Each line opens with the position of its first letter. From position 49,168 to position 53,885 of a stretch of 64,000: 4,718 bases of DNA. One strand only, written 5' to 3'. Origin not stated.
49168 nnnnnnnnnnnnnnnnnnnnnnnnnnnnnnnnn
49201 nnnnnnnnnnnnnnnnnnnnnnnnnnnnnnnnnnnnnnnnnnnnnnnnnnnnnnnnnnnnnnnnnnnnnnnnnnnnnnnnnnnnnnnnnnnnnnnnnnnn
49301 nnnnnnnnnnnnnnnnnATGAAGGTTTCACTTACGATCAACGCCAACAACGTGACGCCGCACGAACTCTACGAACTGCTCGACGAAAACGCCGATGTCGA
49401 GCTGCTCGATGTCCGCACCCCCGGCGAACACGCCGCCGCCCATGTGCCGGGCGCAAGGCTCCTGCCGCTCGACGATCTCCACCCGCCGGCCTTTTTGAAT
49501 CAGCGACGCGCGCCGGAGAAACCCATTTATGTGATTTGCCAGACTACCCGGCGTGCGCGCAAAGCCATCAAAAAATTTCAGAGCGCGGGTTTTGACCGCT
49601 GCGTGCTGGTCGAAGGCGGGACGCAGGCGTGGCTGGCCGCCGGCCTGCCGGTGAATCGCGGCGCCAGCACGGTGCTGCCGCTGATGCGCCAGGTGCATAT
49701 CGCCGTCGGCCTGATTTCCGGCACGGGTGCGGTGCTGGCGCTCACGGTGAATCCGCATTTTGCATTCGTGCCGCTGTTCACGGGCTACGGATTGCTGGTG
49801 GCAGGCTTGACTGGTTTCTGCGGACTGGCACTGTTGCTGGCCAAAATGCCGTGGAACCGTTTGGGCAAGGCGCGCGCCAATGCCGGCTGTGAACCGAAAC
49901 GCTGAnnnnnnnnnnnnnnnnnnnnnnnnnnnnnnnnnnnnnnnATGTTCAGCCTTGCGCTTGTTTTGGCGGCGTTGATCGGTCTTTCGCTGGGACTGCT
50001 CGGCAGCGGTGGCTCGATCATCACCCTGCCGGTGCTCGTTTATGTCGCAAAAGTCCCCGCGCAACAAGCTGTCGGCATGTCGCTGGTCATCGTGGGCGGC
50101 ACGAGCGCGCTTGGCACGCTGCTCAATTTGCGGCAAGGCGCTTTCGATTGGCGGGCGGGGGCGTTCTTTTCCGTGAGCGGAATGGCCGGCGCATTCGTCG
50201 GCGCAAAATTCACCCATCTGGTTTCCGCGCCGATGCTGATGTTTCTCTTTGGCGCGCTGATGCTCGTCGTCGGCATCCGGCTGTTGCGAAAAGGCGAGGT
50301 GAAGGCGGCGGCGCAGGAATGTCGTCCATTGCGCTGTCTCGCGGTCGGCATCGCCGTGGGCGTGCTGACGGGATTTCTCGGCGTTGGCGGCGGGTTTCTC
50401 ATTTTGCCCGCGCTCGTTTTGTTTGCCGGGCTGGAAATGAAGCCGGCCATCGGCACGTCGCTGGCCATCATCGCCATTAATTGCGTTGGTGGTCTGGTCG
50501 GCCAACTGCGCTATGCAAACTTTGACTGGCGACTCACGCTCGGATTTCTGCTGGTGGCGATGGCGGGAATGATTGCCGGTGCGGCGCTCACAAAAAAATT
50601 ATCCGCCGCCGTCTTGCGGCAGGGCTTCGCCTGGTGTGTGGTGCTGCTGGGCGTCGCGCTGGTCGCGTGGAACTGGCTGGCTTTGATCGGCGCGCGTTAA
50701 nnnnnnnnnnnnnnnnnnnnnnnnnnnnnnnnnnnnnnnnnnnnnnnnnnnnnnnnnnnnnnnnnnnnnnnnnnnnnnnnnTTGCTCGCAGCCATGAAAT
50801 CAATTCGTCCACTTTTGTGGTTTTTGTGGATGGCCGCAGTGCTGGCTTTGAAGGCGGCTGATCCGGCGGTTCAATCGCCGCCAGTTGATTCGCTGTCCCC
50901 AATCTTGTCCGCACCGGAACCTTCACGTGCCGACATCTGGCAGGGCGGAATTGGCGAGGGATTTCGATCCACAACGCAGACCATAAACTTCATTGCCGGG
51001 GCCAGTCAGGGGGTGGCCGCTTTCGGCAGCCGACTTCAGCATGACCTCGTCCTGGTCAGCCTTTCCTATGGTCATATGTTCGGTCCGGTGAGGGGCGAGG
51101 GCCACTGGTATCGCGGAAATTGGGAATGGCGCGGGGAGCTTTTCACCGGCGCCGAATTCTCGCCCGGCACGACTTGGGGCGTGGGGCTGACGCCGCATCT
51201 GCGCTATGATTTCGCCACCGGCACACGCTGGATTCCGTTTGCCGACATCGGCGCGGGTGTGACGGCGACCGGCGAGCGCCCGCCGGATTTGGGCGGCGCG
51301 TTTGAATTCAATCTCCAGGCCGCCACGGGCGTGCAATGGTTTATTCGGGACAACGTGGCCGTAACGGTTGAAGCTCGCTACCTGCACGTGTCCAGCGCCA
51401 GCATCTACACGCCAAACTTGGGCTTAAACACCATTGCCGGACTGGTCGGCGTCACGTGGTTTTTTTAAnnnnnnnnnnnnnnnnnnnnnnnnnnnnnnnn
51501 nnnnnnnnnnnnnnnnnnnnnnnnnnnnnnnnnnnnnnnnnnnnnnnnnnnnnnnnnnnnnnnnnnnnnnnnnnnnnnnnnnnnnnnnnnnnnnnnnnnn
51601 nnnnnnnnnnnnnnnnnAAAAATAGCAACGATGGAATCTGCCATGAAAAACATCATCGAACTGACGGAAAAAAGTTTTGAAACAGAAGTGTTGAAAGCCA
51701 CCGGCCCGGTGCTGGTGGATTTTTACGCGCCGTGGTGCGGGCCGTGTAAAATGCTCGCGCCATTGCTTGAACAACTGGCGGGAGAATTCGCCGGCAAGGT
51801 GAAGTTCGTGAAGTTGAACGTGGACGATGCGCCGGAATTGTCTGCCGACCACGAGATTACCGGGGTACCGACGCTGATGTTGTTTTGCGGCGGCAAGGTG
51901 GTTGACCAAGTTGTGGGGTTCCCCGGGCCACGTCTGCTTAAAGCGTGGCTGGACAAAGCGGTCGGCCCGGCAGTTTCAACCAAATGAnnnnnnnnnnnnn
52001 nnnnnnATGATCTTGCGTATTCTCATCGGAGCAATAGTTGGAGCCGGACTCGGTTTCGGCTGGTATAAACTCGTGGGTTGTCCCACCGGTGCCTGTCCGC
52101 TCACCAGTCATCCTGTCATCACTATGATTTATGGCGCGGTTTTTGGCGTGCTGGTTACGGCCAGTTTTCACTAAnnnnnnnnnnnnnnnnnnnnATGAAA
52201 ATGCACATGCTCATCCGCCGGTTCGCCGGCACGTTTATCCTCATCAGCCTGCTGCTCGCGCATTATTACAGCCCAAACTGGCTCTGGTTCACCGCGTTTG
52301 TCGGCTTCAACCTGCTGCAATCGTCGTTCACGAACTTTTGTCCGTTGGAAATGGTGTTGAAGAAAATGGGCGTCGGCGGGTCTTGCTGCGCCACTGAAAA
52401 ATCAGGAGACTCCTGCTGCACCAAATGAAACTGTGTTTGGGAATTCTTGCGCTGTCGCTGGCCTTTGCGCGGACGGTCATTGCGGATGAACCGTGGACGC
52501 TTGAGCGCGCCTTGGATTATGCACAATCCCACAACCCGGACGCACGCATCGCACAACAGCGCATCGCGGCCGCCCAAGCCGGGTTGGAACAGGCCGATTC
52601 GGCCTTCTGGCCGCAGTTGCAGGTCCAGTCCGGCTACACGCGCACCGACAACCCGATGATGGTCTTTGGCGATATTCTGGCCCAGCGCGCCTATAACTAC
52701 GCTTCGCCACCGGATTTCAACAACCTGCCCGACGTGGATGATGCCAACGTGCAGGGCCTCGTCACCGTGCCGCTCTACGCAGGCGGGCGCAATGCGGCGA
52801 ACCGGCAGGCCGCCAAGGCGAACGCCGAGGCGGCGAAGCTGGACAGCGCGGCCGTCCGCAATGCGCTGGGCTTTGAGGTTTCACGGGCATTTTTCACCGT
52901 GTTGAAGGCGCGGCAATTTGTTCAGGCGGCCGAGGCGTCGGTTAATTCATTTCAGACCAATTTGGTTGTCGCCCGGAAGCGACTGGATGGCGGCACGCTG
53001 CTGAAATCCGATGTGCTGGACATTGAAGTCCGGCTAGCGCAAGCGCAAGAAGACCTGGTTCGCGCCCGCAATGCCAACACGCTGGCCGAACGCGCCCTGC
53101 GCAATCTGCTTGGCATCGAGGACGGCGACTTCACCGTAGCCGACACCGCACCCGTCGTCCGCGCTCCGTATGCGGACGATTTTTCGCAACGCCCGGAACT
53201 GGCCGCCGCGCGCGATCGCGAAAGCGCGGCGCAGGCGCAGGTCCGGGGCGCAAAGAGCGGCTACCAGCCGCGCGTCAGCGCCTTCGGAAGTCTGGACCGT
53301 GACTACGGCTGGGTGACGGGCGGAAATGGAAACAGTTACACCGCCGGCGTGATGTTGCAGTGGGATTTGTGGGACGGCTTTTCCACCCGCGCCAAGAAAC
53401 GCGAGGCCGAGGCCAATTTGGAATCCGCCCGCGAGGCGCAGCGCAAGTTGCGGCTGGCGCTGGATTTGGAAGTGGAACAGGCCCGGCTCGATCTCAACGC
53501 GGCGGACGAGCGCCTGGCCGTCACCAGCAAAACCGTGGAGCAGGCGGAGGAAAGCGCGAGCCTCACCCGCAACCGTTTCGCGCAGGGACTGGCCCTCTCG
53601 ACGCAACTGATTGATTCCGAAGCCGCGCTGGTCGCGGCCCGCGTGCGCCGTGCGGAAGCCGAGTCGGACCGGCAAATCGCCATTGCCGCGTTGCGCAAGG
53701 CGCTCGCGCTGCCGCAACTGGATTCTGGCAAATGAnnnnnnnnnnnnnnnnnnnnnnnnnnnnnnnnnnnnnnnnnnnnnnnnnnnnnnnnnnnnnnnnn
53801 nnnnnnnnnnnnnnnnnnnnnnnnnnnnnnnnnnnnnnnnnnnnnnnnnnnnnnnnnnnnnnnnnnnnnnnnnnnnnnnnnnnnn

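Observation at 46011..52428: The same three-part module (thioredoxin + DUF6132-like + DUF2892) occurs twice, once fused and once split, both behind the ECF motif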

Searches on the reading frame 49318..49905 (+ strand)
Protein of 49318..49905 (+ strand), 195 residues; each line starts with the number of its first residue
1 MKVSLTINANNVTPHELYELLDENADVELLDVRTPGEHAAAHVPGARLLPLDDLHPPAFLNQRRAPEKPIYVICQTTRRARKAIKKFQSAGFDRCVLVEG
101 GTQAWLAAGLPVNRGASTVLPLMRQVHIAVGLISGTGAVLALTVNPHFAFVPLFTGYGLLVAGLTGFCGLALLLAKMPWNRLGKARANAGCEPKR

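Call 3: search_protein_families(library=pfam, max_evalue=1, proteins=[window:49318-49905:+])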
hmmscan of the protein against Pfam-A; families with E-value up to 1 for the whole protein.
window:49318-49905:+ (195 aa): 3 families
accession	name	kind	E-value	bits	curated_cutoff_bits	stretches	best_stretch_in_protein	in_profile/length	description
PF00581.25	Rhodanese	-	4.2e-16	59.7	22.2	1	13-107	1-101/102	Rhodanese-like domain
PF11127.14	YgaP-like_TM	-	8.8e-05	23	25.3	1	124-175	10-59/66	Inner membrane protein YgaP-like, transmembrane domain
PF05425.18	CopD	-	0.49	11.2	32.1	1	125-177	10-61/105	Copper resistance protein D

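Call 4: search_protein_families(library=ncbifam, max_evalue=1, proteins=[window:49318-49905:+])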
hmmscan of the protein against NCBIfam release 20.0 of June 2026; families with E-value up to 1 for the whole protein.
window:49318-49905:+ (195 aa): 12 families
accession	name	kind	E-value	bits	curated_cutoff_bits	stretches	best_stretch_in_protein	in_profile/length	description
NF005902.0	PRK07878.1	equivalog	1.7e-14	53.5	647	1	8-106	285-382/392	adenylyltransferase/sulfurtransferase MoeZ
NF006444.0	PRK08762.1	equivalog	6.1e-13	48.2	449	1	8-115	13-117/387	molybdopterin-synthase adenylyltransferase MoeB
NF005646.0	PRK07411.1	equivalog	1.2e-10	41.2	633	1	8-106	280-380/390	molybdopterin-synthase adenylyltransferase MoeB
NF001195.0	PRK00162.1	equivalog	1.7e-07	31.5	102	1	12-109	7-100/108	thiosulfate sulfurtransferase GlpE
NF045521.1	rhoda_near_glyco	subfamily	3.9e-07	30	145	1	8-113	13-116/144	rhodanese homology domain-containing protein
NF041203.1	rhodanese_LYCAU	equivalog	0.00023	20.8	115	1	8-113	19-124/126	rhodanese-related (seleno)protein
NF008752.0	PRK11784.1-4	equivalog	0.0077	15.1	266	1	25-50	17-42/357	tRNA 2-selenouridine(34) synthase MnmH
NF008750.0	PRK11784.1-2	equivalog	0.012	14.7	241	1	23-51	12-40/346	tRNA 2-selenouridine(34) synthase MnmH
NF033833.0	rhodan_ChrE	equivalog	0.022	14.8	120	1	10-112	3-104/108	rhodanese family chromate resistance protein ChrE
NF001133.1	PRK00142.1-1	equivalog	0.032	13.8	170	1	8-105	104-203/229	oxygen-dependent tRNA uridine(34) hydroxylase TrhO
TIGR03167.1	tRNA_sel_U_synt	equivalog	0.037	13.4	219.75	1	27-51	3-27/311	tRNA 2-selenouridine(34) synthase MnmH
NF007627.0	PRK10287.1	equivalog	0.1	12.8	102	1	29-95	23-88/104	thiosulfate sulfurtransferase PspE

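Call 82: search_solved_structures(query=window:49318-49905:+, max_evalue=0.01, show_alignments=1)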
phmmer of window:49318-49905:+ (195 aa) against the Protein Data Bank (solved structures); distinct sequences matched with E-value up to 0.01: 25.
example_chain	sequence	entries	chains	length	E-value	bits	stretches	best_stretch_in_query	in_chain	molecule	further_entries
1yt8_A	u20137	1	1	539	1.9e-20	76.7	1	9-119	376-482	thiosulfate sulfurtransferase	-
2mpn_A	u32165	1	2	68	9.4e-15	58.1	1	118-181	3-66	Inner membrane protein YgaP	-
1qxn_A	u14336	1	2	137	8.9e-13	51.7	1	12-112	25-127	sulfide dehydrogenase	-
3iwh_A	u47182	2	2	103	3.4e-11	46.5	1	11-112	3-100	Rhodanese-like domain protein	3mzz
6mxv_A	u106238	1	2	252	4.9e-10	42.7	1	15-114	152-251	Rhodanese-like family protein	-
2moi_A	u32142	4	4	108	1e-07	35.2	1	11-113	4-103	Inner membrane protein YgaP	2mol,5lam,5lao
5hbl_A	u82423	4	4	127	1.2e-07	35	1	10-113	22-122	Inner membrane protein YgaP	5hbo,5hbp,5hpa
2mrm_A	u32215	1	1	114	1.4e-07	34.7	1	11-112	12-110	Membrane protein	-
5ve3_B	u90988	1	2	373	5e-07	32.9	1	21-110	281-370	BpPRF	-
3k9r_A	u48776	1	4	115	7.5e-07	32.4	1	28-112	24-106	Alr3790 protein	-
3hix_A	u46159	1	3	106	7.5e-07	32.4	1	28-112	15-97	Alr3790 protein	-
2kl3_A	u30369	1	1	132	7.8e-07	32.3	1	28-113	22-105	Alr3790 protein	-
3ilm_A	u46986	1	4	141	9.7e-07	32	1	28-113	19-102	Alr3790 protein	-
5hbq_A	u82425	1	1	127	2e-06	31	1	10-113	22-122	Inner membrane protein YgaP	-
5ve4_A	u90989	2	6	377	2.3e-06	30.8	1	21-116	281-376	BpPRF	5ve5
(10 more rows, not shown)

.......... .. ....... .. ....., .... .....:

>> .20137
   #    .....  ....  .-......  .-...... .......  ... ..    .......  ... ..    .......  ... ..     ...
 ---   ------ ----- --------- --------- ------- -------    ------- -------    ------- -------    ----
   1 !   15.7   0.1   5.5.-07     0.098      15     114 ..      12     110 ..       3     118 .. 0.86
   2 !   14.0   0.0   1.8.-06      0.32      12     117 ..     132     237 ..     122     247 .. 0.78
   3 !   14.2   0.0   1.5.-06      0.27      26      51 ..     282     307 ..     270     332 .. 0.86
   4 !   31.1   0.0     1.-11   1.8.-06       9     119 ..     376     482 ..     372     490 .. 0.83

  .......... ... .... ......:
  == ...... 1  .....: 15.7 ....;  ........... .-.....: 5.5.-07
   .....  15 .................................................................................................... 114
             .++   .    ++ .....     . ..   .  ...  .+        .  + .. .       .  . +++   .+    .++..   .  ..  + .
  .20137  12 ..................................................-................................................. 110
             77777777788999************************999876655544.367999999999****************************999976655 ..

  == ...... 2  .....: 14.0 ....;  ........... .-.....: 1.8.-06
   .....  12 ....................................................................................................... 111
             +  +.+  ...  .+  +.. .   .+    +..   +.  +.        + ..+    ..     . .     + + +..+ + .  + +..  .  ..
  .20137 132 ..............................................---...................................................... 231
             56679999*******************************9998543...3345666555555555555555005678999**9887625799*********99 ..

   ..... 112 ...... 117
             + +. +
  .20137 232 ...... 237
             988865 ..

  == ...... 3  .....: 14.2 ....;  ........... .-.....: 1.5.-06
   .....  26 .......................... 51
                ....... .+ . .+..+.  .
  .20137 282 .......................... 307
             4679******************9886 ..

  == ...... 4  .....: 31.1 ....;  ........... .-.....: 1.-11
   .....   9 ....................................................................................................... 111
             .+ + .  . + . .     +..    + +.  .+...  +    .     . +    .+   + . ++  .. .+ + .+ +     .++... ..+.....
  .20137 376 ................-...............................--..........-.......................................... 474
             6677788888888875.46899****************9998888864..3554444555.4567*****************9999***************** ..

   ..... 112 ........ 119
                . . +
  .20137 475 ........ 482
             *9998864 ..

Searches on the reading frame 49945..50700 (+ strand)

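Call 3: search_protein_families(library=pfam, max_evalue=1, proteins=[window:49945-50700:+])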
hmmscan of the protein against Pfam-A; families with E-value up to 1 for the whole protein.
window:49945-50700:+ (251 aa): 1 family
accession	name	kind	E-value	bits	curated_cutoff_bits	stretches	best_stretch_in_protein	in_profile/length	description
PF01925.25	TauE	-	5.2e-48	164.2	32.6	1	6-239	2-237/237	Sulfite exporter TauE/SafE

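Call 4: search_protein_families(library=ncbifam, max_evalue=1, proteins=[window:49945-50700:+])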
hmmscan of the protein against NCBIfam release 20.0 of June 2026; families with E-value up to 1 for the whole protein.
window:49945-50700:+ (251 aa): 2 families
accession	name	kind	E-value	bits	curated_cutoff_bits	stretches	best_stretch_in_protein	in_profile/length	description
NF040961.1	MamO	equivalog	7.3e-09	34.5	800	2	8-114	534-648/648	magnetosome protein MamO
NF052249.1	ComI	equivalog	0.097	12.5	55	1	97-111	8-20/30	competence inhibitor ComI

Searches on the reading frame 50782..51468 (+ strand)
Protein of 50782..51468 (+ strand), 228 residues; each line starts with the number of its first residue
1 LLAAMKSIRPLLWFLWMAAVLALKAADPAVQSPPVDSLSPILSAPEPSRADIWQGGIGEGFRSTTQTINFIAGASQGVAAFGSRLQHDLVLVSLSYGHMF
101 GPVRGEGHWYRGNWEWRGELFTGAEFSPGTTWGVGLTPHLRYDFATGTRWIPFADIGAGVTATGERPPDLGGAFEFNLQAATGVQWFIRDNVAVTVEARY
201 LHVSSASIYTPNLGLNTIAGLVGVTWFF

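Call 3: search_protein_families(library=pfam, max_evalue=1, proteins=[window:50782-51468:+])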
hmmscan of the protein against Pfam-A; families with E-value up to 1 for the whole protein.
window:50782-51468:+ (228 aa): 2 families
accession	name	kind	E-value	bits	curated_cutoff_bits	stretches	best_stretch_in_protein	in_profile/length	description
PF09411.16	PagL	-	5.9e-18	65.7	23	1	106-224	27-135/136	Lipid A 3-O-deacylase (PagL)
PF13505.12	OMP_b-brl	-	0.00054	20.6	28.7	1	129-211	82-158/175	Outer membrane protein beta-barrel domain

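Call 4: search_protein_families(library=ncbifam, max_evalue=1, proteins=[window:50782-51468:+])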
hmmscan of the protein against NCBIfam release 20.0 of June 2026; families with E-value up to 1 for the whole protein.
window:50782-51468:+ (228 aa): 1 family
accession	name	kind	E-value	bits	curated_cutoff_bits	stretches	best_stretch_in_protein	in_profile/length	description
TIGR04565.1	OMP_myx_plus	subfamily_domain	0.0011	19.1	60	1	157-228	94-161/161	outer membrane beta-barrel domain-containing protein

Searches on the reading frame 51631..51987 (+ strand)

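Call 3: search_protein_families(library=pfam, max_evalue=1, proteins=[window:51631-51987:+])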
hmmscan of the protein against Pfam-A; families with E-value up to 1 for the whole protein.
window:51631-51987:+ (118 aa): 10 families
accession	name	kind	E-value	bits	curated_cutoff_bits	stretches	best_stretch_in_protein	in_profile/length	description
PF00085.26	Thioredoxin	-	5.4e-31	107.1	23.5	1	8-108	2-102/103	Thioredoxin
PF13098.12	Thioredoxin_2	-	3.8e-07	30.9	27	1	24-107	5-104/104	Thioredoxin-like domain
PF13905.12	Thioredoxin_8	-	2.3e-05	25.1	27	1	26-68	3-47/94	Thioredoxin-like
PF00578.27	AhpC-TSA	-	7.6e-05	23.1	26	1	24-80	24-83/124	AhpC/TSA family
PF13899.12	Thioredoxin_7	-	8.5e-05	23.1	27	1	24-85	17-81/83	Thioredoxin-like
PF08534.16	Redoxin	-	0.0035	17.6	26.6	1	18-69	23-75/148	Redoxin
PF00462.30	Glutaredoxin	-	0.0044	17.6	22.9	1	33-82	6-50/60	Glutaredoxin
PF13728.12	TraF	-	0.0067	16.7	23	1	28-85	133-199/224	F plasmid transfer operon protein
PF04756.19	OST3_OST6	-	0.012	15.5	27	1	35-85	45-102/294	OST3 / OST6 family, transporter family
PF14595.12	Thioredoxin_9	-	0.11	12.8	25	1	9-71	26-87/129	Thioredoxin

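Call 4: search_protein_families(library=ncbifam, max_evalue=1, proteins=[window:51631-51987:+])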
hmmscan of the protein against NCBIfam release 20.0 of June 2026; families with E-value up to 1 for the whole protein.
window:51631-51987:+ (118 aa): 19 families
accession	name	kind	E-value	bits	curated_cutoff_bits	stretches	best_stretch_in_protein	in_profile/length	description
TIGR01068.1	thioredoxin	equivalog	2.9e-33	114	96.8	1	12-110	2-100/101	thioredoxin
NF006898.0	PRK09381.1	equivalog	7.6e-31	106.7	138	1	7-109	4-106/109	thioredoxin TrxA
NF008229.0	PRK10996.1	equivalog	9e-27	93.5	125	1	7-111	36-139/141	thioredoxin TrxC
NF047697.1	ThioredTrxAClost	equivalog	5.3e-23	81.2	140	1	8-95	1-88/105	thioredoxin TrxA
TIGR01130.1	ER_PDI_fam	subfamily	2.6e-19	70.1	344.25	1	7-116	2-113/476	protein disulfide-isomerase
TIGR01126.1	pdi_dom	equivalog_domain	2.8e-19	69.4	107.2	1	11-104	1-95/105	protein disulfide-isomerase domain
TIGR00385.1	dsbE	subfamily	1.3e-06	28.1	123.15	1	12-66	49-102/173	DsbE family thiol:disulfide interchange protein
NF002854.0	PRK03147.1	subfamily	1.9e-06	27.9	170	1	8-67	47-106/176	thiol-disulfide oxidoreductase ResA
NF045694.1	seleno_TsoB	exception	3.8e-06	25.3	805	1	20-85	470-543/572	rhodanese/DsbD fusion-like selenoprotein TsoB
NF001419.0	PRK00293.1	subfamily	2.8e-05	22.9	330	1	18-109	468-571/574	protein-disulfide reductase DsbD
NF041202.1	StoA_CxxC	exception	0.00024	21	210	1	27-64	55-92/163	endospore biogenesis thiol-disulfide oxidoreductase StoA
TIGR00411.1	redox_disulf_1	equivalog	0.00025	21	92.75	1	31-84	6-59/82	MJ0307 family thioredoxin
TIGR00424.1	APS_reduc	equivalog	0.00038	19.2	553.2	1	23-86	371-437/464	5'-adenylylsulfate reductase, thioredoxin-independent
NF011941.0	PRK15412.1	equivalog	0.00049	19.7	359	1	12-67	56-108/185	thiol:disulfide interchange protein DsbE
NF047696.1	ThlDiSintTplARhiz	equivalog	0.00073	19.4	230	1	27-66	100-140/219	thiol:disulfide interchange protein TlpA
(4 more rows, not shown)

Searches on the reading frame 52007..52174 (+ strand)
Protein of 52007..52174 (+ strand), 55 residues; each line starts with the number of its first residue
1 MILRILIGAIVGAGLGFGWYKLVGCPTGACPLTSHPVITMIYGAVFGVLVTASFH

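Call 3: search_protein_families(library=pfam, max_evalue=1, proteins=[window:52007-52174:+])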
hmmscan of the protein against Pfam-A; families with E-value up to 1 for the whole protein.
window:52007-52174:+ (55 aa): 1 family
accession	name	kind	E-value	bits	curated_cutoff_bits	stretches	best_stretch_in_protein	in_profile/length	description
PF19628.4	DUF6132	-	1.3e-06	28.4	23.2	1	2-51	9-54/60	Family of unknown function (DUF6132)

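Call 4: search_protein_families(library=ncbifam, max_evalue=1, proteins=[window:52007-52174:+])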
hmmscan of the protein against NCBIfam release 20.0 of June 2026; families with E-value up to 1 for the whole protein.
window:52007-52174:+ (55 aa): 2 families
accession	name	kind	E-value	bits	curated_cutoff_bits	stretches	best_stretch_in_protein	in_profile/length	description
NF033158.1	Myrrcad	domain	0.15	11.6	33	0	34-48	1-15/36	MyrrCad domain-containing protein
TIGR02762.1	TraL_TIGR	equivalog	0.41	11.3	30.95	0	4-20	38-54/95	type IV conjugative transfer system protein TraL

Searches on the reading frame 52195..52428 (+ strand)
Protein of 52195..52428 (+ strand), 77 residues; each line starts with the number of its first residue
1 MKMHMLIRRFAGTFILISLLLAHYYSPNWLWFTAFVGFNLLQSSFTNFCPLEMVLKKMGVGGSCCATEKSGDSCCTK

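Call 3: search_protein_families(library=pfam, max_evalue=1, proteins=[window:52195-52428:+])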
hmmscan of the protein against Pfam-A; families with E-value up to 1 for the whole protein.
window:52195-52428:+ (77 aa): 1 family
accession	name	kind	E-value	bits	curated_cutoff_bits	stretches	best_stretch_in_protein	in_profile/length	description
PF11127.14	YgaP-like_TM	-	7.9e-11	42.4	25.3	1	6-57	11-60/66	Inner membrane protein YgaP-like, transmembrane domain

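Call 4: search_protein_families(library=ncbifam, max_evalue=1, proteins=[window:52195-52428:+])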
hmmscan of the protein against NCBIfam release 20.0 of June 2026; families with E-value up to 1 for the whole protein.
window:52195-52428:+ (77 aa): 0 families

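Call 83: search_solved_structures(query=window:52195-52428:+, max_evalue=10, show_alignments=1)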
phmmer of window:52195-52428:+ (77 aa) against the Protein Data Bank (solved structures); distinct sequences matched with E-value up to 10: 10.
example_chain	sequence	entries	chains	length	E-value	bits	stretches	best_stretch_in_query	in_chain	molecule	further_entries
2mpn_A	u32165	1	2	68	0.074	16.9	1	7-58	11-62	Inner membrane protein YgaP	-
8ttf_A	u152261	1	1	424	0.15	15.9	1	14-63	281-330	Quinolone resistance protein NorA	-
8tth_A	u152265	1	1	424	0.15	15.9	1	14-63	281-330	Quinolone resistance protein NorA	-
1sij_A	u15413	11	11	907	0.42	14.5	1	25-60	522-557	Aldehyde oxidoreductase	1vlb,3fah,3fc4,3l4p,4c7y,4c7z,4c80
7lo7_Z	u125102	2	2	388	0.53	14.1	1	14-63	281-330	Quinolone resistance protein NorA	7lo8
8ttg_A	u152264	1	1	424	0.68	13.8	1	14-63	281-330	Quinolone resistance protein NorA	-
8tte_A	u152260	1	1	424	0.69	13.8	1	14-63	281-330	Quinolone resistance protein NorA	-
28vj_B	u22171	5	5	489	0.97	13.3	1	14-63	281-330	Quinolone resistance protein NorA,Soluble cytochrome b562 | NorA-BRIL(3A) fusion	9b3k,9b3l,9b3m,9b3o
9pv0_Z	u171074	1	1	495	0.99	13.3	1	14-63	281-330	Quinolone resistance protein NorA, Soluble cytochrome b562 chimera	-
7stl_A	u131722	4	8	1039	2.8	11.9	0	10-49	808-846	Chitin synthase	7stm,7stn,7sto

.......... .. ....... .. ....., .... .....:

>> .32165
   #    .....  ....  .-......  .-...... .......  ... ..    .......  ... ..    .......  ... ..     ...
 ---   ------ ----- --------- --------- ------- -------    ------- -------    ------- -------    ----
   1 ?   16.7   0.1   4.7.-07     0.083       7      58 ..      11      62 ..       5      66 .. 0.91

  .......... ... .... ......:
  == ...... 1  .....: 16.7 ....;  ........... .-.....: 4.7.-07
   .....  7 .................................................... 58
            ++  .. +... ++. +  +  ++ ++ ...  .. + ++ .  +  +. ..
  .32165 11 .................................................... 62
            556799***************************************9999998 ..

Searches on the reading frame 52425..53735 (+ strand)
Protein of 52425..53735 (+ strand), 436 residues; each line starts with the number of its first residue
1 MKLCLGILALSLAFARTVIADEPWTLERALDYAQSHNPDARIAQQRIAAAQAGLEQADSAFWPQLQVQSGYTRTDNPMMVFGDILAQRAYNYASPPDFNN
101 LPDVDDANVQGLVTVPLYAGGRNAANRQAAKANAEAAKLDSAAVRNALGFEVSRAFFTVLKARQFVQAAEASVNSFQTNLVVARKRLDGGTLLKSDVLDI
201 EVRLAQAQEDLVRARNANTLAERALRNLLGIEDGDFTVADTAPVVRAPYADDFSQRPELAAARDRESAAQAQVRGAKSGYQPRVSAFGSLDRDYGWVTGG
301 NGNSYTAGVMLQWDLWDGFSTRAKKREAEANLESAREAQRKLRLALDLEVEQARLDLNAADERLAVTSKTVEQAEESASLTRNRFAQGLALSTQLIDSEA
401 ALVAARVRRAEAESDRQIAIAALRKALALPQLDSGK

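Call 25: search_protein_families(library=pfam, max_evalue=0.01, proteins=[window:52425-53735:+])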
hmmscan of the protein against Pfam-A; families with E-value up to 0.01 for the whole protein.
window:52425-53735:+ (436 aa): 1 family
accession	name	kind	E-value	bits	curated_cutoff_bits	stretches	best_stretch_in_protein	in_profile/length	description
PF02321.23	OEP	-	2.6e-57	194.1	22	2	254-427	10-186/187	Outer membrane efflux protein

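Call 44: search_protein_families(library=ncbifam, max_evalue=0.00001, proteins=[window:52425-53735:+])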
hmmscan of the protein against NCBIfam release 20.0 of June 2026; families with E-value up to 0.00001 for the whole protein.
window:52425-53735:+ (436 aa): 4 families
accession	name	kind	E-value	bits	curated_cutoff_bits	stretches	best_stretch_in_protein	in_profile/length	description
TIGR01844.1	type_I_sec_TolC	subfamily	1.6e-41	142.7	225.15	1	25-427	4-397/414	TolC family outer membrane protein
TIGR01845.1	outer_NodT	subfamily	2.5e-25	89.2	210.05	1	30-427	63-457/460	efflux transporter outer membrane subunit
NF007002.0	PRK09465.1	equivalog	9.5e-09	34.3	495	1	8-240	10-220/460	outer membrane channel protein TolC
NF052390.1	efflux_OMP_AbuO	equivalog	3.1e-07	29.5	700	1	151-425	143-428/447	multidrug efflux outer membrane protein AbuO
